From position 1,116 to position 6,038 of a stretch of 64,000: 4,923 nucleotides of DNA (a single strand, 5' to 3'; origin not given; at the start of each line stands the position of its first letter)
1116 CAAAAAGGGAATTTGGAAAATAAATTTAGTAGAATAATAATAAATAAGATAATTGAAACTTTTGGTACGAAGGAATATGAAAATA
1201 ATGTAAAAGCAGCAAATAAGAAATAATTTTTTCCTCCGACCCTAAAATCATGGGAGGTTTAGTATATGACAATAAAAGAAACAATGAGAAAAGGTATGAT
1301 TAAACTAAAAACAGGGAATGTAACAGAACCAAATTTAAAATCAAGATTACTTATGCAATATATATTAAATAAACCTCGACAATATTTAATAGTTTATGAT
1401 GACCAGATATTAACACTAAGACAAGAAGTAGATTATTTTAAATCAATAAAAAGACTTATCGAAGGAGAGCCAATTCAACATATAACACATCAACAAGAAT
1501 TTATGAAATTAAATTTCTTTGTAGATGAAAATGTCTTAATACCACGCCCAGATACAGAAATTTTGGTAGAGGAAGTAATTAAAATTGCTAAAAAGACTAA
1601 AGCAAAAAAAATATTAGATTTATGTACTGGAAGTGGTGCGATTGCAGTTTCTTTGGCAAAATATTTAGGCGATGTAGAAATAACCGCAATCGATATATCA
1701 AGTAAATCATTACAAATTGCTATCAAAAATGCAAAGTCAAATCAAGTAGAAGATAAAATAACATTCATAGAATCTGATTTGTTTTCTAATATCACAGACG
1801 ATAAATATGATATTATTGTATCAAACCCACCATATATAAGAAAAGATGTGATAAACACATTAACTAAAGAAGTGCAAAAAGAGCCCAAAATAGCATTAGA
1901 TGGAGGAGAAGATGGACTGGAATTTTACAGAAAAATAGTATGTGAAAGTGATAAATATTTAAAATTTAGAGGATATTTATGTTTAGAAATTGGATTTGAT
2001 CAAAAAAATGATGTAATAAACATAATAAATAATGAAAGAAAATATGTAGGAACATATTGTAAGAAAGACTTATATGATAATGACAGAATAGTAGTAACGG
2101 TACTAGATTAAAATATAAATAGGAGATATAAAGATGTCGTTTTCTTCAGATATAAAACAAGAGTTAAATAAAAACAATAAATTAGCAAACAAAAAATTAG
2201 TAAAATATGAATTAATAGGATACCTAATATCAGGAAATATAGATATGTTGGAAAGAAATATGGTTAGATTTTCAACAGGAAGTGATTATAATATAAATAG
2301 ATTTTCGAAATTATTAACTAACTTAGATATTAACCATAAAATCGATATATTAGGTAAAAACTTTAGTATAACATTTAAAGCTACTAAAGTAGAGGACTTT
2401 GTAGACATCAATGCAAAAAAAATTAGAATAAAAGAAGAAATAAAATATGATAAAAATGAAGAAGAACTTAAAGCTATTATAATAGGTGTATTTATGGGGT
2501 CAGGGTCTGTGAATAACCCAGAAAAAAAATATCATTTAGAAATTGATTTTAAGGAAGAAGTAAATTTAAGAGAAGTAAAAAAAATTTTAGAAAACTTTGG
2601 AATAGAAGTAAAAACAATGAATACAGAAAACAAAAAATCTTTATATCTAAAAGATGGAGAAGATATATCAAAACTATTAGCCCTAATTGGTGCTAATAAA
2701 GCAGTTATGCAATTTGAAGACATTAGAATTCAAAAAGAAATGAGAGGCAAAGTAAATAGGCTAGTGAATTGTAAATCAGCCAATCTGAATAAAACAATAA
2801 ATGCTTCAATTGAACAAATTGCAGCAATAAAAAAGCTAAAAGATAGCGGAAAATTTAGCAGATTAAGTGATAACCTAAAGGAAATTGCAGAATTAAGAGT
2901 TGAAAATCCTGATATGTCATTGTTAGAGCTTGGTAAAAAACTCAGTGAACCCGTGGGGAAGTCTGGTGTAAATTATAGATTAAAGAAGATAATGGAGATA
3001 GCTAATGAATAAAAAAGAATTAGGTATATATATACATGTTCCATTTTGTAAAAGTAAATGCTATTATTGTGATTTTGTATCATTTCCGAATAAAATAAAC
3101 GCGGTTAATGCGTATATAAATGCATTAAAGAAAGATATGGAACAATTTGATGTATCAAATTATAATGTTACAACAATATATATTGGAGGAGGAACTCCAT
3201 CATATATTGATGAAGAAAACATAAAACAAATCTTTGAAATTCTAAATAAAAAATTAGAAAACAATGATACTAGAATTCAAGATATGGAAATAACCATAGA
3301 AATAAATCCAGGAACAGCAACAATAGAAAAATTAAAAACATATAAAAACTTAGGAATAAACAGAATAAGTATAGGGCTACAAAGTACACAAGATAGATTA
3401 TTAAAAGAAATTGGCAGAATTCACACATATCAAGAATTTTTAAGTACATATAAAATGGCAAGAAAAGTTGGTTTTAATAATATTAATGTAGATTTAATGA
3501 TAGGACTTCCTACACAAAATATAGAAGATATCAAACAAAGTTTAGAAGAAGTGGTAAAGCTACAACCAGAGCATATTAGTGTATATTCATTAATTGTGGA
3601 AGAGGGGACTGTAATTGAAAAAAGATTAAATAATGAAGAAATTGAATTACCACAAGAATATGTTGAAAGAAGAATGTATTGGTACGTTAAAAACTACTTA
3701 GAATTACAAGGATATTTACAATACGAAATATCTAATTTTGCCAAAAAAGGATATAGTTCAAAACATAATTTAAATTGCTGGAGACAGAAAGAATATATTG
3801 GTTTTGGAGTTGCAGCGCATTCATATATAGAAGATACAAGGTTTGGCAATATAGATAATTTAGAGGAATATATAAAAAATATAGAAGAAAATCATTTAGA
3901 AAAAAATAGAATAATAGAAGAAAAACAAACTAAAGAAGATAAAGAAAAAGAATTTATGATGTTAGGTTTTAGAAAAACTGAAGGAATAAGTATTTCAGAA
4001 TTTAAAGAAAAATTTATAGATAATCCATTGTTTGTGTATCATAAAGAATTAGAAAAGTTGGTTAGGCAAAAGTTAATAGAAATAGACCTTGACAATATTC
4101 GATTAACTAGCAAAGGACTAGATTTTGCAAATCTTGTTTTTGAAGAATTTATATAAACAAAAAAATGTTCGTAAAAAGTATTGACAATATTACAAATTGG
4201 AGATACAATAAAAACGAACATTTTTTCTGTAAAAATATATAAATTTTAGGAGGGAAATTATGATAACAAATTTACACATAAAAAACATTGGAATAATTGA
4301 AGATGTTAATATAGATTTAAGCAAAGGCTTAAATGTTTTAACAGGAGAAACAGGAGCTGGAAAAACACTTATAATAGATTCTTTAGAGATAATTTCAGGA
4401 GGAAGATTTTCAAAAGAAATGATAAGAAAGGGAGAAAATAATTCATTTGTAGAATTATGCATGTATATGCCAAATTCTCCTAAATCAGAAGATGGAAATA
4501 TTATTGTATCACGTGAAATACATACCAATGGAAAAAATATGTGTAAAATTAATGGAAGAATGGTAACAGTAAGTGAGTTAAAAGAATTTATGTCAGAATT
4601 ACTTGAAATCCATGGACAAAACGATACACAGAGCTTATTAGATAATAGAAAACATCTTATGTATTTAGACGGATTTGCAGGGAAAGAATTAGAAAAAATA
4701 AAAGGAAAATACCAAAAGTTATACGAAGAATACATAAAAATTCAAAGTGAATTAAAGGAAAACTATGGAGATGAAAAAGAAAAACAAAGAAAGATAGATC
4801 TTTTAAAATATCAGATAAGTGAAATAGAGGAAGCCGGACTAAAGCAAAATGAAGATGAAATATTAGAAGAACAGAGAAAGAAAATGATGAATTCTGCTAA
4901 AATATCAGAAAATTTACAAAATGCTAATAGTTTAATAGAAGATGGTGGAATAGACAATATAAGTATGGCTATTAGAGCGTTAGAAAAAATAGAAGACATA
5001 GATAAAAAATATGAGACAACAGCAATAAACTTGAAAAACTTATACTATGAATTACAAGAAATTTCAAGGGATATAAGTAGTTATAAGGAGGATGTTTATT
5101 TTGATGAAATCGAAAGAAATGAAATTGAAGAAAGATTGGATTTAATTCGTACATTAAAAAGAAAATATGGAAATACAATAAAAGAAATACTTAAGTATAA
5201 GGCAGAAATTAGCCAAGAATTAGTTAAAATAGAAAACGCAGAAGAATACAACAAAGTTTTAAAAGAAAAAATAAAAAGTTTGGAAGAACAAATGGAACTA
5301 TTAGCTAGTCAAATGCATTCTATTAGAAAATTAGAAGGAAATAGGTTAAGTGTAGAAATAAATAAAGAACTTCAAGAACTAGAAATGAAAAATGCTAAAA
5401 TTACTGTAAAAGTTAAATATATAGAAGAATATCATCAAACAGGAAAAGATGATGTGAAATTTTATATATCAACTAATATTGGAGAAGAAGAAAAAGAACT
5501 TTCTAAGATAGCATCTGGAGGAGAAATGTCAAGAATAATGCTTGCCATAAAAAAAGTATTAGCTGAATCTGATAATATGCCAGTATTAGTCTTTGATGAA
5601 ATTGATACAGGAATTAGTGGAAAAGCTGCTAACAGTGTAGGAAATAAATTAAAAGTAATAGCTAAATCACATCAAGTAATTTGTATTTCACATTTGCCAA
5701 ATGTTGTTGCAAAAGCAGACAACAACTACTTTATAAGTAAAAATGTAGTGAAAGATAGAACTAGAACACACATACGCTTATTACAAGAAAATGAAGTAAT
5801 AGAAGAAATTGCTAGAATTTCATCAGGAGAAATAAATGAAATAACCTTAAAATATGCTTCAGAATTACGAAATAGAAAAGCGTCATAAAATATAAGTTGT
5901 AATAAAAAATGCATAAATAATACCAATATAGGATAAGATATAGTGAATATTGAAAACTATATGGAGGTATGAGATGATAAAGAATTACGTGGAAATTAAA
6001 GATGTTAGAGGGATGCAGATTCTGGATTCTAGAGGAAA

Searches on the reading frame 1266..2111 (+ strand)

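Call 76: search_protein_families(library=pfam, proteins=[window:1266-2111:+], max_evalue=0.00001)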
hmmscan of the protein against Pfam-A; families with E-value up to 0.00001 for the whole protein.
window:1266-2111:+ (281 aa): 14 families
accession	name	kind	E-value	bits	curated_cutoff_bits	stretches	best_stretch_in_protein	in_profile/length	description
PF05175.20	MTS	-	4.1e-20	72.5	23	1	98-195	21-113/170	Methyltransferase small domain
PF13847.12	Methyltransf_31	-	2.1e-14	53.8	27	1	111-241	2-110/145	Methyltransferase domain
PF17827.6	PrmC_N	-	4.3e-13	50.1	23.4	1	8-74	4-70/71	PrmC N-terminal domain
PF06325.19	PrmA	-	3e-12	47.1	22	1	111-205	160-248/296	Ribosomal protein L11 methyltransferase (PrmA)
PF13649.12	Methyltransf_25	-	8e-12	46.1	27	1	116-203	1-89/97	Methyltransferase domain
PF02475.24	TRM5-TYW2_MTfase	-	3.4e-09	37.3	28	1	101-206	24-130/164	TRM5/TYW2 methyltransferase domain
PF09445.16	Methyltransf_15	-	3.6e-09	36.8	22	1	114-189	2-80/165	RNA cap guanine-N2 methyltransferase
PF01170.24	UPF0020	-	4.7e-09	36.7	22.3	1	136-191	76-132/197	RMKL-like, methyltransferase domain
PF03602.21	Cons_hypoth95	-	2.9e-08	34.1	24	1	94-209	22-142/182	Conserved hypothetical protein 95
PF07669.17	Eco57I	-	1.8e-07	31.8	25.3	1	141-239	31-131/171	Eco57I restriction-modification methylase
PF08241.18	Methyltransf_11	-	1.1e-06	29.7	21.2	1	117-187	1-67/95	Methyltransferase domain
PF01209.24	Ubie_methyltran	-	1.1e-06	28.6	20.1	1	103-183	38-119/233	ubiE/COQ5 methyltransferase family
PF12847.13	Methyltransf_18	-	5.6e-06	26.9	27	0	111-185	12-87/151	Methyltransferase domain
PF08242.18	Methyltransf_12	-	6.3e-06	27.3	30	0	117-187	1-72/98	Methyltransferase domain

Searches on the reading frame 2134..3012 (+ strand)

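Call 76: search_protein_families(library=pfam, proteins=[window:2134-3012:+], max_evalue=0.00001)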
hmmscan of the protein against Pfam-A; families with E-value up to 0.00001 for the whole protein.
window:2134-3012:+ (292 aa): 3 families
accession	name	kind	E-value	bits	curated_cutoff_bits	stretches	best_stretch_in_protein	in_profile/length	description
PF02650.20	HTH_WhiA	-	4.2e-32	110.8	27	1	207-290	1-84/84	WhiA C-terminal HTH domain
PF14527.11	LAGLIDADG_WhiA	-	4.4e-28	97.7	23.2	1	113-204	2-93/93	WhiA LAGLIDADG-like domain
PF14528.11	LAGLIDADG_3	-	8.7e-08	32.8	22.5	0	111-186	2-82/82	LAGLIDADG-like domain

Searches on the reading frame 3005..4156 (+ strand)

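Call 76: search_protein_families(library=pfam, proteins=[window:3005-4156:+], max_evalue=0.00001)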
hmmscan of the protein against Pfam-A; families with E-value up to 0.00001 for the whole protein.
window:3005-4156:+ (383 aa): 2 families
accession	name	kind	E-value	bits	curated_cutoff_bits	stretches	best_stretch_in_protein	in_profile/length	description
PF04055.27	Radical_SAM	-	5.1e-32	111.8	29.5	1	9-182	1-165/166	Radical SAM superfamily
PF06969.22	HemN_C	-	6.4e-14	52.2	24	1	309-374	2-67/67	HemN C-terminal domain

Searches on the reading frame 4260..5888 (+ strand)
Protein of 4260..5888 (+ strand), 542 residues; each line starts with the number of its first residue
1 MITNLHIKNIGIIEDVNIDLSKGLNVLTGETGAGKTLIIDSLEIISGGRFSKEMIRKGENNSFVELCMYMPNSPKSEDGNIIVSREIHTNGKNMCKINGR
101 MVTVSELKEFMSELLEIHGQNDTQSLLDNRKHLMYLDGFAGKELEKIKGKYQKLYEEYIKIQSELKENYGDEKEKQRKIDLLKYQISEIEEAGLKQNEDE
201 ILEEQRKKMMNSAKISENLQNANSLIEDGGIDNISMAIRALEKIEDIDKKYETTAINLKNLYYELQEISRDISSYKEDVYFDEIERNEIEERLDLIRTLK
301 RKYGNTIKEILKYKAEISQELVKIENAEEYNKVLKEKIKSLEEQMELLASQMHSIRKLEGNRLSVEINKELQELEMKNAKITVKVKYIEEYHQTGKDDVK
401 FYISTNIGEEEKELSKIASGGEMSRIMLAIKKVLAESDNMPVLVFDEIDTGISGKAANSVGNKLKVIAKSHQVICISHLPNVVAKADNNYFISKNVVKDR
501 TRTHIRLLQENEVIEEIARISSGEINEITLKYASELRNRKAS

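Call 76: search_protein_families(library=pfam, proteins=[window:4260-5888:+], max_evalue=0.00001)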
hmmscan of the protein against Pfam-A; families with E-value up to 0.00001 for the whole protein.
window:4260-5888:+ (542 aa): 2 families
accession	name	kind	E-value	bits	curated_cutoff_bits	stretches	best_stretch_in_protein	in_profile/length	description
PF13476.12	AAA_23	-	3.1e-10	41.4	27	1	5-278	2-199/201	AAA domain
PF02463.25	SMC_N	-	4.3e-10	39.8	40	1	2-494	2-213/220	RecF/RecN/SMC N terminal domain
